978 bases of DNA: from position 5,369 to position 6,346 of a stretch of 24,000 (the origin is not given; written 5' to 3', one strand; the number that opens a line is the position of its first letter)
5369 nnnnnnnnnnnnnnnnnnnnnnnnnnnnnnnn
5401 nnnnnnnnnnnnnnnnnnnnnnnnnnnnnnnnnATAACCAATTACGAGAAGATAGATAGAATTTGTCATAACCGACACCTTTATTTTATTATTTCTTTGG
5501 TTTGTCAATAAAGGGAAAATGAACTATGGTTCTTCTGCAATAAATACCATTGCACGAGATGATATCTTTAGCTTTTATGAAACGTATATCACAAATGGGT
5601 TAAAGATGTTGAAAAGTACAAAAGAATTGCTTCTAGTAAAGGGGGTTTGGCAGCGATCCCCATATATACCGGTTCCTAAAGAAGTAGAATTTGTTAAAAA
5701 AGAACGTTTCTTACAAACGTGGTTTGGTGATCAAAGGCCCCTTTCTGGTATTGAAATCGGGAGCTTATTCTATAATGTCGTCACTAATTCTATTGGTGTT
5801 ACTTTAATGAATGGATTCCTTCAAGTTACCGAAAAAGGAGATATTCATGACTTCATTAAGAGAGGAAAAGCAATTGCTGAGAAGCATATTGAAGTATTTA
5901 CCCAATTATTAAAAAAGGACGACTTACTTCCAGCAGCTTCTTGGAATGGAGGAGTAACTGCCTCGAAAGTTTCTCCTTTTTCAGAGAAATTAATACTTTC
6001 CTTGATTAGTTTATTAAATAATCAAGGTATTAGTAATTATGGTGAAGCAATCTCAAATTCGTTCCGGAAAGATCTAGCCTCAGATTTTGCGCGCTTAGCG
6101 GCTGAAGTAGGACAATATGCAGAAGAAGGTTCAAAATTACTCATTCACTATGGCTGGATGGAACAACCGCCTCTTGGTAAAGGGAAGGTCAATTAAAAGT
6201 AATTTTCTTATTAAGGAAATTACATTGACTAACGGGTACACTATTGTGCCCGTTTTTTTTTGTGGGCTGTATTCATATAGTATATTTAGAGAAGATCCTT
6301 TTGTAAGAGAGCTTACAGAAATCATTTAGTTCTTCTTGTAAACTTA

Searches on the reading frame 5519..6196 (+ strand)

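Call 14: search_protein_families(library=pfam, proteins=[window:5519-6196:+], max_evalue=0.0001)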
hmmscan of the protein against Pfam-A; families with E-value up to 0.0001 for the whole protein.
window:5519-6196:+ (225 aa): 1 family
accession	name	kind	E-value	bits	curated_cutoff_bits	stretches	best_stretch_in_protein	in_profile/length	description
PF11553.14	DUF3231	-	1.9e-51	174.4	29.6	2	65-219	3-158/165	Protein of unknown function (DUF3231)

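Call 61: search_protein_families(library=ncbifam, proteins=[window:5519-6196:+], max_evalue=0.001)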
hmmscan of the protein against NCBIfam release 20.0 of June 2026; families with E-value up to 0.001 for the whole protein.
window:5519-6196:+ (225 aa): 0 families
